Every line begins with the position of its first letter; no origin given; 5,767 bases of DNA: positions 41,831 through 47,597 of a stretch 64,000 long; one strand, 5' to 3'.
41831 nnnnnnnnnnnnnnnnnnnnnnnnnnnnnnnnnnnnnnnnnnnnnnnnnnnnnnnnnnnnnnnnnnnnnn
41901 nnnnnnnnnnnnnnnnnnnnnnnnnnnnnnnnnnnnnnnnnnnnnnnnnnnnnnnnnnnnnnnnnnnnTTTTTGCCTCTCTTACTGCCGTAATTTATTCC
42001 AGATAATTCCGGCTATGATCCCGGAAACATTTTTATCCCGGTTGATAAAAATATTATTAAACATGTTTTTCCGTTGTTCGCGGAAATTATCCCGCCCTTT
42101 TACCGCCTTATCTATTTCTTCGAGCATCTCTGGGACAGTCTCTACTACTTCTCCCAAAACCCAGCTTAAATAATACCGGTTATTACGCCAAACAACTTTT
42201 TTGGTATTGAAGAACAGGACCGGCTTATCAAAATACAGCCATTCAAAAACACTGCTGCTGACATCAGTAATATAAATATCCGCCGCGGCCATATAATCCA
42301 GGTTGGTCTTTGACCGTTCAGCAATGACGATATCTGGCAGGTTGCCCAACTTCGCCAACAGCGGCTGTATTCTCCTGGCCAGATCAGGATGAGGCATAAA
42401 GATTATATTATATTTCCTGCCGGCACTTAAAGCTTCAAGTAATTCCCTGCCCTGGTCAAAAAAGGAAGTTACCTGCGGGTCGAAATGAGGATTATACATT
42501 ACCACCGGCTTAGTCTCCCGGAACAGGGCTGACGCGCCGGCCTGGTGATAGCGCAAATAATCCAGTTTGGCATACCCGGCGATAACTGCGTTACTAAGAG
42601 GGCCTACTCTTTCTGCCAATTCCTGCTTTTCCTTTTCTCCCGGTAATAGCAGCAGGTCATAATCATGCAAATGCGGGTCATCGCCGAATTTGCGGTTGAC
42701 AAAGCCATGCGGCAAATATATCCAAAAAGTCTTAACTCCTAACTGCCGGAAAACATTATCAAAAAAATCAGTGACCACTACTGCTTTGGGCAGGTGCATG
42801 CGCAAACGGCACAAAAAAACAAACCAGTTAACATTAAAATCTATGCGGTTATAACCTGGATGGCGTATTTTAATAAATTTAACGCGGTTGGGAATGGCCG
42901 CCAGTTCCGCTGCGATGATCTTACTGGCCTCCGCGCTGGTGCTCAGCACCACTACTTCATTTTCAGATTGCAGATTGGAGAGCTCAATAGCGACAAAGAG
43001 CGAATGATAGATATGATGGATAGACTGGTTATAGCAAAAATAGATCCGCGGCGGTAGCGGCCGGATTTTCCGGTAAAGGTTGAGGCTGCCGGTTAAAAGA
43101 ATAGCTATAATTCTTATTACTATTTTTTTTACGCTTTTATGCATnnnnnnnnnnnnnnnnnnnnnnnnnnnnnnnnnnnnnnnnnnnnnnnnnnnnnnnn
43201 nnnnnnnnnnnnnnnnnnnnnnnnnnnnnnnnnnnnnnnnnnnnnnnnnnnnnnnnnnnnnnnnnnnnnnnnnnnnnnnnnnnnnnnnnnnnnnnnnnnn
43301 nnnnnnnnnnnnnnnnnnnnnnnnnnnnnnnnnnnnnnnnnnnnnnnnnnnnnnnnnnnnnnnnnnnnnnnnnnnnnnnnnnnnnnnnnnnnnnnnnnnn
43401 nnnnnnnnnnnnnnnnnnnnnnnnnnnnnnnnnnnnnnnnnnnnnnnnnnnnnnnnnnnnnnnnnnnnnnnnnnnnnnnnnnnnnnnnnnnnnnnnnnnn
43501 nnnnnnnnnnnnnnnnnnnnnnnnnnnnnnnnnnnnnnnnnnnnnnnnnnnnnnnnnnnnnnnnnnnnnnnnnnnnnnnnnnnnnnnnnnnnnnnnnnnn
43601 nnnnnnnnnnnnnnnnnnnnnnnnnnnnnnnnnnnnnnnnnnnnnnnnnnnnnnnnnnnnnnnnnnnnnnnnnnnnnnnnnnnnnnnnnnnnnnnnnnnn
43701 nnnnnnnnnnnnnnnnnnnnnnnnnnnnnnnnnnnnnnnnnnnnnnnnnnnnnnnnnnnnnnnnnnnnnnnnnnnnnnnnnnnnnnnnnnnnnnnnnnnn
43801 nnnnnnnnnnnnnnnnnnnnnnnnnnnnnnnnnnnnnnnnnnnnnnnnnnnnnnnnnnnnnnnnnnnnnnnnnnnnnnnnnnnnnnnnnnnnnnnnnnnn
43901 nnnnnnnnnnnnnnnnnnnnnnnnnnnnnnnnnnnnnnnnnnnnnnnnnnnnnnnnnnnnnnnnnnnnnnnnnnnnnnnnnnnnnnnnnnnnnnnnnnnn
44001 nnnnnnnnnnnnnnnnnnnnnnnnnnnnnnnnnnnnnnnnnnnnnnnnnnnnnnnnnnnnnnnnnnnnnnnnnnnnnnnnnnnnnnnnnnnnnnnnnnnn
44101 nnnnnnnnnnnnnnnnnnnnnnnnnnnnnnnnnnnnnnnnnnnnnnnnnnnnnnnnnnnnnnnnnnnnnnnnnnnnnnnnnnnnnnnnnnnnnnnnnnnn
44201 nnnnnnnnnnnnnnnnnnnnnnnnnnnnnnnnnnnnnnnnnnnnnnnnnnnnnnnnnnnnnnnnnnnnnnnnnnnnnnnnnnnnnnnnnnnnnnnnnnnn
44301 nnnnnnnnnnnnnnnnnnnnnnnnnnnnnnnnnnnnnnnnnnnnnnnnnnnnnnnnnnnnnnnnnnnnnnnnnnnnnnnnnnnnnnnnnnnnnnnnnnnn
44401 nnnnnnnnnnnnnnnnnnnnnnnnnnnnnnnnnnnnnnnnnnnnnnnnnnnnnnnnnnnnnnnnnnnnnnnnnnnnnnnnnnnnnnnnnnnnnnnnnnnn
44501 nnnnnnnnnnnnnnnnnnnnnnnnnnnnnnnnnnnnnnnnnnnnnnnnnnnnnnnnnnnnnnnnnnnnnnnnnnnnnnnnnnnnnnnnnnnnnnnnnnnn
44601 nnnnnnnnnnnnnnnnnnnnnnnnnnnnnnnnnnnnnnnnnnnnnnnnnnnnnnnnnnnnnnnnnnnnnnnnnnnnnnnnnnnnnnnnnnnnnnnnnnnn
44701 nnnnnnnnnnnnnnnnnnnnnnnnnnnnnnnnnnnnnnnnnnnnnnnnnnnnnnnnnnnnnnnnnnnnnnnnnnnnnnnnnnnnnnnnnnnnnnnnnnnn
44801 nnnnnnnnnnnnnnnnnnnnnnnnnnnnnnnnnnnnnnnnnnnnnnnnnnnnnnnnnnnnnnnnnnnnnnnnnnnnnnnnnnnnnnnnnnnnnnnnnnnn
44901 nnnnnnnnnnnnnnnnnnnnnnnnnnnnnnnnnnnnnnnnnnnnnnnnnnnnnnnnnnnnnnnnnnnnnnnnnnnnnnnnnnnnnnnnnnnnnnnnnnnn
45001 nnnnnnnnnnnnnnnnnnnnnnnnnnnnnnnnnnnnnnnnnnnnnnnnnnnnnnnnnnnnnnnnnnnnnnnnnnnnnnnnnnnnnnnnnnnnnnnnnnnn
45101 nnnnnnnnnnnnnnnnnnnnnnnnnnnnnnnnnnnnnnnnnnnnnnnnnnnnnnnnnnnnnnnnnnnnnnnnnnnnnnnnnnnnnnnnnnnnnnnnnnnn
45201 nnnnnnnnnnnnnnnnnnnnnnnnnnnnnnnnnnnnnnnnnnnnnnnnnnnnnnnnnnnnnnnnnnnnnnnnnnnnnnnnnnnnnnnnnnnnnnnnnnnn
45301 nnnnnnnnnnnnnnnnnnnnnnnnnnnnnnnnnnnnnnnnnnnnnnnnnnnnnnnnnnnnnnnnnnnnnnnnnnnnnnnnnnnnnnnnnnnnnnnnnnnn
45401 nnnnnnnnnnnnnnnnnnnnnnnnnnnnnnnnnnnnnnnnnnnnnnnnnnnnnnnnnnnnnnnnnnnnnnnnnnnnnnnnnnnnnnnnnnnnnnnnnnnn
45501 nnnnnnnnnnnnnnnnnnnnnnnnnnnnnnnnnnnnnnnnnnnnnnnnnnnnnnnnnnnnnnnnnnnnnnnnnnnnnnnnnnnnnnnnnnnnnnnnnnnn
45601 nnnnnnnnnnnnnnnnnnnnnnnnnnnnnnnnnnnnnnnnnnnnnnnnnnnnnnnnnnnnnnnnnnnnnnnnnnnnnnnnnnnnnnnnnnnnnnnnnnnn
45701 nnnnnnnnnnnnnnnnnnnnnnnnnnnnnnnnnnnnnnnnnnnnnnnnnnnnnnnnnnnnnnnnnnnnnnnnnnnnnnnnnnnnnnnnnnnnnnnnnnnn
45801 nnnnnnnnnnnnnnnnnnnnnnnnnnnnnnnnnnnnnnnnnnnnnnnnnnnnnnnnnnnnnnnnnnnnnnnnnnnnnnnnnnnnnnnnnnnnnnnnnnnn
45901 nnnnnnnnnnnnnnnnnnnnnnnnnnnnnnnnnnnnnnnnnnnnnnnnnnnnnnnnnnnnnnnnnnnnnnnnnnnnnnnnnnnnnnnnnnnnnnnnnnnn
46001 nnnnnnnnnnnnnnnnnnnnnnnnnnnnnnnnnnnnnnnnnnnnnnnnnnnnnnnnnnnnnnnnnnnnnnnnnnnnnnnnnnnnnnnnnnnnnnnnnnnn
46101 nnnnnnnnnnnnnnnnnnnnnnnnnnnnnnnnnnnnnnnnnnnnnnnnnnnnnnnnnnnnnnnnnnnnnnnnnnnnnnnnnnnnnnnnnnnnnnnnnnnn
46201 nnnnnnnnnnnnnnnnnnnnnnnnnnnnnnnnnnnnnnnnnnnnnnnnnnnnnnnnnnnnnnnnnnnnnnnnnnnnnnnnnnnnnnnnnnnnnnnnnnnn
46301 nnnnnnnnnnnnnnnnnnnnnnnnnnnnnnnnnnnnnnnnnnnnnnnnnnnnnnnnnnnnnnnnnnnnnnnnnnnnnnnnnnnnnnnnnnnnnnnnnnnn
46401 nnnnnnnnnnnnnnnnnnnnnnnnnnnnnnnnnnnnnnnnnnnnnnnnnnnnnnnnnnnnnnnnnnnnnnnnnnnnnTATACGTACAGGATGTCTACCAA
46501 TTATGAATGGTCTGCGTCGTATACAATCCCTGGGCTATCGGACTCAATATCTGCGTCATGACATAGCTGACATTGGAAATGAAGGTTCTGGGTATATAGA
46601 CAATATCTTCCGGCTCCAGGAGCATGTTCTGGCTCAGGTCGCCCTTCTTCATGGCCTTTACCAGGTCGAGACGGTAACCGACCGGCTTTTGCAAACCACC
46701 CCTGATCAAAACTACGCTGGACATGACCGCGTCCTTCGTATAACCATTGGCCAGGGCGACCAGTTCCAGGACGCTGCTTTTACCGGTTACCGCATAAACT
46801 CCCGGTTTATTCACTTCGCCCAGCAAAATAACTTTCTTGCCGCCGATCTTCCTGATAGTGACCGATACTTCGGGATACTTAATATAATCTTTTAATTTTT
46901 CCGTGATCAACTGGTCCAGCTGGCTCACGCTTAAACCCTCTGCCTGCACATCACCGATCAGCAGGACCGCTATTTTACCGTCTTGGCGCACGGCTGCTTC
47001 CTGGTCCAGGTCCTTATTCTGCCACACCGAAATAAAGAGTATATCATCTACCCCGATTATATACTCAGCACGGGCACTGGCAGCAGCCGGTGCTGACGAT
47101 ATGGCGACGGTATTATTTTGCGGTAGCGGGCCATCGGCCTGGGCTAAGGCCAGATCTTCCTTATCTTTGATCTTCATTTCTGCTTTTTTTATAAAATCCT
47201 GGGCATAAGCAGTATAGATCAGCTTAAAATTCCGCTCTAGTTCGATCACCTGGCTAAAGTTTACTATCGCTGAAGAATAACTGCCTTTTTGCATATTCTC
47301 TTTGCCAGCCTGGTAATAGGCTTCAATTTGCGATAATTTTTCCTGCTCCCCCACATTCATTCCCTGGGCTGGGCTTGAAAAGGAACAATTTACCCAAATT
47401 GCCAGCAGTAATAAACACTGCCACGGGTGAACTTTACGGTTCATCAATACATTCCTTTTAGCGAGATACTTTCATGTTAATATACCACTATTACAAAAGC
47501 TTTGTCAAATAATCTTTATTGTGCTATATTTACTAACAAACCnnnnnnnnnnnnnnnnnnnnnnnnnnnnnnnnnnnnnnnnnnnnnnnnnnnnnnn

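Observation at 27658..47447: Heavily methylating glycan locus with two radical SAM enzymes (one B12-dependent) and a TagF-like transferase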

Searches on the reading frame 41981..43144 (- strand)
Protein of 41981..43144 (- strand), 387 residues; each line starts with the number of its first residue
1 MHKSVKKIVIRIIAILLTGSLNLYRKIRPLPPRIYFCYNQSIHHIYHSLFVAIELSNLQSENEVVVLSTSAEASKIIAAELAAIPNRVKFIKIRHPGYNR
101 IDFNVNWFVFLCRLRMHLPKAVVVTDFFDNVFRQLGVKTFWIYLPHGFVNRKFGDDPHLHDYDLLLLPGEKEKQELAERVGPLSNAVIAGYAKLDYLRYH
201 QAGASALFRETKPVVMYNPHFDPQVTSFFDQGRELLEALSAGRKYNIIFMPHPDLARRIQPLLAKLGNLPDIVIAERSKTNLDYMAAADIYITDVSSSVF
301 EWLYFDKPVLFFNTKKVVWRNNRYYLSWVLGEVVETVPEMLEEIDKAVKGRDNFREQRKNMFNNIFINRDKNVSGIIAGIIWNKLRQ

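Call 5: search_protein_families(library=pfam, proteins=[window:41981-43144:-], max_evalue=0.01)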
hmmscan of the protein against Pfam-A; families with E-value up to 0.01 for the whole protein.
window:41981-43144:- (387 aa): 1 family
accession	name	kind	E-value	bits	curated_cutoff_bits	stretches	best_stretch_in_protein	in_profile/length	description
PF04464.20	Glyphos_transf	-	5.2e-17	62.3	22.1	1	211-382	191-366/367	CDP-Glycerol:Poly(glycerophosphate) glycerophosphotransferase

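Call 9: search_protein_families(library=ncbifam, proteins=[window:41981-43144:-], max_evalue=0.00001)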
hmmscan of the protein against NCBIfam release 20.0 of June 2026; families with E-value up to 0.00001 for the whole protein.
window:41981-43144:- (387 aa): 0 families

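Call 45: search_solved_structures(query=window:41981-43144:-, max_evalue=0.01, show_alignments=2)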
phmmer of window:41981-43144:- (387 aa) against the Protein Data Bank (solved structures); distinct sequences matched with E-value up to 0.01: 1.
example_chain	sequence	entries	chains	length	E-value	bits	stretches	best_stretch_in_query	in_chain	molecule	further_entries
8qoy_A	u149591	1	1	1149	0.00017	23.8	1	198-357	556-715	TagF-like capsule polymerase Cps3D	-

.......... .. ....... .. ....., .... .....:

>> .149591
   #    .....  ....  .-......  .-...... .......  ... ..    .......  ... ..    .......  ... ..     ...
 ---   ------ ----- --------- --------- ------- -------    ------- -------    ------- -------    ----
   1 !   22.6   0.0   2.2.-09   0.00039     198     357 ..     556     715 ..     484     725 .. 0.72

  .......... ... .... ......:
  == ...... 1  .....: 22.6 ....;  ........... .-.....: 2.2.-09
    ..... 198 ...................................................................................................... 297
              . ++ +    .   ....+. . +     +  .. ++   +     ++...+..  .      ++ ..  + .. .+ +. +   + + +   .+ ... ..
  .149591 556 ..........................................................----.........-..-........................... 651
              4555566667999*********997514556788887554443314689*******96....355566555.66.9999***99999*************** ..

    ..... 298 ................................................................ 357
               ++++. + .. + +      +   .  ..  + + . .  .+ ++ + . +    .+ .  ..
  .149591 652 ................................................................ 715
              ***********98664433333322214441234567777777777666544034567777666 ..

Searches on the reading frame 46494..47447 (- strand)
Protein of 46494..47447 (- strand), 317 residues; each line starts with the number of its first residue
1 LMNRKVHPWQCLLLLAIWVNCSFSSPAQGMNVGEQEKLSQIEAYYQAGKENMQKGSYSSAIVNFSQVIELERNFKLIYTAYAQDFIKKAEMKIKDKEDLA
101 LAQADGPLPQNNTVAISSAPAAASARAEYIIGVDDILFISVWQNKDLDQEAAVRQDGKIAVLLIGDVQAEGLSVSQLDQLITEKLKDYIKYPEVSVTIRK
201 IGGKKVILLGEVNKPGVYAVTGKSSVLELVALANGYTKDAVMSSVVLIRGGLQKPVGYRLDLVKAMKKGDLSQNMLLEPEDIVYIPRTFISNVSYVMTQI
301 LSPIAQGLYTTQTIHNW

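Call 5: search_protein_families(library=pfam, proteins=[window:46494-47447:-], max_evalue=0.01)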
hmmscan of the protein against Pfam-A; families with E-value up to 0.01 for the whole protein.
window:46494-47447:- (317 aa): 5 families
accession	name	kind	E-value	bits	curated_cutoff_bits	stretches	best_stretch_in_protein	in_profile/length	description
PF02563.21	Poly_export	-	2.5e-21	76.1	28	1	125-198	3-76/77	Polysaccharide biosynthesis/export protein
PF22461.2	SLBB_2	-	2.1e-13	50.6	27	1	204-285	1-79/79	SLBB domain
PF10531.15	SLBB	-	7.3e-09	35.8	27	1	207-251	3-49/55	SLBB domain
PF13181.12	TPR_8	-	0.0088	16.6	25.7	0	42-73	2-33/34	Tetratricopeptide repeat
PF00515.34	TPR_1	-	0.0088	16.3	27.8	0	42-74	2-34/34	Tetratricopeptide repeat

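Call 9: search_protein_families(library=ncbifam, proteins=[window:46494-47447:-], max_evalue=0.00001)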
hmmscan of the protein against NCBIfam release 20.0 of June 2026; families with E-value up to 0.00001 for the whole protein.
window:46494-47447:- (317 aa): 4 families
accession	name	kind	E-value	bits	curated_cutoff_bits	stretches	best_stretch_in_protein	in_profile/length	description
TIGR03027.2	pepcterm_export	equivalog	4.7e-34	117.5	180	1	128-289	2-168/169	XrtA/PEP-CTERM system exopolysaccharide export protein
NF011658.0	PRK15078.1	subfamily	1.1e-25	90.2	333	1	126-298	82-261/380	polysaccharide export protein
TIGR03028.1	EpsE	equivalog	7.4e-25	87.7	262.65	1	128-288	1-162/239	polysaccharide export protein EpsE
NF041843.1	EpsY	equivalog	2e-24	86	320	1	124-283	48-208/211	exopolysaccharide export protein EpsY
